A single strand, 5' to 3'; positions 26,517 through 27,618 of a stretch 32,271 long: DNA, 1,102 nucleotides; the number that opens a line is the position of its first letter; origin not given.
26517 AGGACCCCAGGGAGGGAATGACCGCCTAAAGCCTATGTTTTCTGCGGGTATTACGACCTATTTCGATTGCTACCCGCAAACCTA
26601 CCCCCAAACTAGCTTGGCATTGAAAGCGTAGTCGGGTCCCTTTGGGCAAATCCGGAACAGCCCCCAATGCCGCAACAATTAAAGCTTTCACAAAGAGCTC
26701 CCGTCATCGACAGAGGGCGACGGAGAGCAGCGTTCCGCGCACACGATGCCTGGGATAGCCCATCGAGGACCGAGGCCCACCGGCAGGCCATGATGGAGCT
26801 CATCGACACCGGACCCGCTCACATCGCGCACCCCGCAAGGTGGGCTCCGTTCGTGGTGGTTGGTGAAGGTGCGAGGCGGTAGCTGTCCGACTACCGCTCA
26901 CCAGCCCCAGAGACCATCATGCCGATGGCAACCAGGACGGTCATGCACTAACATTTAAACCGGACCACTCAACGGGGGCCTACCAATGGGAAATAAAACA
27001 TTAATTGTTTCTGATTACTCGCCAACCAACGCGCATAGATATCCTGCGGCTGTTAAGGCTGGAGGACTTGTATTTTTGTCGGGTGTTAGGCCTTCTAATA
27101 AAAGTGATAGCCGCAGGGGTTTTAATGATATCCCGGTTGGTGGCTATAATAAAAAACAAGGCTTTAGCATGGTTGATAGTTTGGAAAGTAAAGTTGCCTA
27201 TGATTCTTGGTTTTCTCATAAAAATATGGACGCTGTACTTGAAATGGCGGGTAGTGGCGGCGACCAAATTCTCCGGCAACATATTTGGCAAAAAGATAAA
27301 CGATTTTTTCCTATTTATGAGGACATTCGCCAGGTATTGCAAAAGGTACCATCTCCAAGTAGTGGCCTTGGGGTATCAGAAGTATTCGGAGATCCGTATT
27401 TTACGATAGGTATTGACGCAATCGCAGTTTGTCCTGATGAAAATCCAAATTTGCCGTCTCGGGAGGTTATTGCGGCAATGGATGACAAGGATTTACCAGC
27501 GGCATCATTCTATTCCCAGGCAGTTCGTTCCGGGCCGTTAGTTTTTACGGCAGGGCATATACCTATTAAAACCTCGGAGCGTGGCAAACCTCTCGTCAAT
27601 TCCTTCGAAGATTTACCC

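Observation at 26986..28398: Single-chain triple RidA/YjgF protein on a sharply low-GC cassette: a covalent pseudo-trimer?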

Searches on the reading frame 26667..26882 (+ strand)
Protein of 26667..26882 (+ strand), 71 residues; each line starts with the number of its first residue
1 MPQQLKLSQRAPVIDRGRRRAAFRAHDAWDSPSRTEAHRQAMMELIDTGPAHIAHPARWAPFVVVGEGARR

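Call 14: search_protein_families(library=pfam, proteins=[window:26667-26882:+], max_evalue=0.001)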
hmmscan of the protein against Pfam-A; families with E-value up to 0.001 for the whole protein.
window:26667-26882:+ (71 aa): 0 families
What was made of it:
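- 26667..26882 (+): 71-aa ORF resembling only the last about 60 positions of the CHAT domain. It is a probable gene fragment, and it ends 9 bp before the cassette begins. No hit at E 0.001 (call 14).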

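Call 55: search_protein_families(library=pfam, proteins=[window:26667-26879:+], max_evalue=1)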
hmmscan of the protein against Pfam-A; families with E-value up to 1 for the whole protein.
window:26667-26879:+ (71 aa): 1 family
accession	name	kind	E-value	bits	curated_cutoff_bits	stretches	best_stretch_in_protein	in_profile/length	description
PF12770.12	CHAT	-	0.003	17.5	24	1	9-67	229-289/289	CHAT domain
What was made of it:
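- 26667..26882 (+): Pfam PF12770, E 0.003, profile positions 229-289 of 289, below the gathering score (call 55).
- It lies between two gene fragments, a CHAT C-terminus and a transposase C-terminus (call 55).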

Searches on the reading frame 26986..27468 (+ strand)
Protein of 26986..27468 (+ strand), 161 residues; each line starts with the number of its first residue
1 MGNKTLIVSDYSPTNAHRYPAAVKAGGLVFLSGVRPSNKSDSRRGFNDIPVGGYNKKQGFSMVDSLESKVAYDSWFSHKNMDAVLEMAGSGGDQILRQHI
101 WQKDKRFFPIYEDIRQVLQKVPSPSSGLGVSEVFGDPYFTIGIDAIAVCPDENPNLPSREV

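Call 6: search_protein_families(library=pfam, proteins=[window:26986-27468:+], max_evalue=10)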
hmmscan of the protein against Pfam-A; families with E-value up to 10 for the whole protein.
seq(161 aa): 1 family
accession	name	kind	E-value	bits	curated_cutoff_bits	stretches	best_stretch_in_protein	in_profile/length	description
PF01042.26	Ribonuc_L-PSP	-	2.9e-05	24.5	27.3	1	13-148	5-120/121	Endoribonuclease L-PSP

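Call 54: search_solved_structures(query=window:26986-27468:+, max_evalue=10, show_alignments=4)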
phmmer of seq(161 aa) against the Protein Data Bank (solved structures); distinct sequences matched with E-value up to 10: 10.
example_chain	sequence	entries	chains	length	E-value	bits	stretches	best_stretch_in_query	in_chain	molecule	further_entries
3lyb_A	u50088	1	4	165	1e-06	31.7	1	17-150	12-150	Putative endoribonuclease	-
3r0p_A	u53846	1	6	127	4.6e-06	29.6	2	70-132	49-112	L-PSP putative endoribonuclease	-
2csl_A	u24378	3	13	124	0.00012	25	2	8-37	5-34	protein translation initiation inhibitor | translation initiation inhibitor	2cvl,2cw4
3k0t_A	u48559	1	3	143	0.0041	20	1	3-40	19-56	Endoribonuclease L-PSP, putative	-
1jd1_A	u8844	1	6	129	0.21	14.4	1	5-38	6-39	HYPOTHETICAL 13.9 KDA PROTEIN IN FCY2-PET117 INTERGENIC REGION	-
2dyy_A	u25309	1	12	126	0.31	13.9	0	5-38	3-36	UPF0076 protein PH0854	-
5hp7_A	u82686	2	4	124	0.31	13.9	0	11-34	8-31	Reactive Intermediate Deaminase A, chloroplastic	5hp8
1pf5_A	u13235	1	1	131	0.37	13.6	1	15-38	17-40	Hypothetical protein yjgH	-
3kjj_A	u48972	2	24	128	0.39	13.6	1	17-42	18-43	NMB1025 protein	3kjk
3ppn_A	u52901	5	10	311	0.62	12.9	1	65-121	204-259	Glycine betaine/carnitine/choline-binding protein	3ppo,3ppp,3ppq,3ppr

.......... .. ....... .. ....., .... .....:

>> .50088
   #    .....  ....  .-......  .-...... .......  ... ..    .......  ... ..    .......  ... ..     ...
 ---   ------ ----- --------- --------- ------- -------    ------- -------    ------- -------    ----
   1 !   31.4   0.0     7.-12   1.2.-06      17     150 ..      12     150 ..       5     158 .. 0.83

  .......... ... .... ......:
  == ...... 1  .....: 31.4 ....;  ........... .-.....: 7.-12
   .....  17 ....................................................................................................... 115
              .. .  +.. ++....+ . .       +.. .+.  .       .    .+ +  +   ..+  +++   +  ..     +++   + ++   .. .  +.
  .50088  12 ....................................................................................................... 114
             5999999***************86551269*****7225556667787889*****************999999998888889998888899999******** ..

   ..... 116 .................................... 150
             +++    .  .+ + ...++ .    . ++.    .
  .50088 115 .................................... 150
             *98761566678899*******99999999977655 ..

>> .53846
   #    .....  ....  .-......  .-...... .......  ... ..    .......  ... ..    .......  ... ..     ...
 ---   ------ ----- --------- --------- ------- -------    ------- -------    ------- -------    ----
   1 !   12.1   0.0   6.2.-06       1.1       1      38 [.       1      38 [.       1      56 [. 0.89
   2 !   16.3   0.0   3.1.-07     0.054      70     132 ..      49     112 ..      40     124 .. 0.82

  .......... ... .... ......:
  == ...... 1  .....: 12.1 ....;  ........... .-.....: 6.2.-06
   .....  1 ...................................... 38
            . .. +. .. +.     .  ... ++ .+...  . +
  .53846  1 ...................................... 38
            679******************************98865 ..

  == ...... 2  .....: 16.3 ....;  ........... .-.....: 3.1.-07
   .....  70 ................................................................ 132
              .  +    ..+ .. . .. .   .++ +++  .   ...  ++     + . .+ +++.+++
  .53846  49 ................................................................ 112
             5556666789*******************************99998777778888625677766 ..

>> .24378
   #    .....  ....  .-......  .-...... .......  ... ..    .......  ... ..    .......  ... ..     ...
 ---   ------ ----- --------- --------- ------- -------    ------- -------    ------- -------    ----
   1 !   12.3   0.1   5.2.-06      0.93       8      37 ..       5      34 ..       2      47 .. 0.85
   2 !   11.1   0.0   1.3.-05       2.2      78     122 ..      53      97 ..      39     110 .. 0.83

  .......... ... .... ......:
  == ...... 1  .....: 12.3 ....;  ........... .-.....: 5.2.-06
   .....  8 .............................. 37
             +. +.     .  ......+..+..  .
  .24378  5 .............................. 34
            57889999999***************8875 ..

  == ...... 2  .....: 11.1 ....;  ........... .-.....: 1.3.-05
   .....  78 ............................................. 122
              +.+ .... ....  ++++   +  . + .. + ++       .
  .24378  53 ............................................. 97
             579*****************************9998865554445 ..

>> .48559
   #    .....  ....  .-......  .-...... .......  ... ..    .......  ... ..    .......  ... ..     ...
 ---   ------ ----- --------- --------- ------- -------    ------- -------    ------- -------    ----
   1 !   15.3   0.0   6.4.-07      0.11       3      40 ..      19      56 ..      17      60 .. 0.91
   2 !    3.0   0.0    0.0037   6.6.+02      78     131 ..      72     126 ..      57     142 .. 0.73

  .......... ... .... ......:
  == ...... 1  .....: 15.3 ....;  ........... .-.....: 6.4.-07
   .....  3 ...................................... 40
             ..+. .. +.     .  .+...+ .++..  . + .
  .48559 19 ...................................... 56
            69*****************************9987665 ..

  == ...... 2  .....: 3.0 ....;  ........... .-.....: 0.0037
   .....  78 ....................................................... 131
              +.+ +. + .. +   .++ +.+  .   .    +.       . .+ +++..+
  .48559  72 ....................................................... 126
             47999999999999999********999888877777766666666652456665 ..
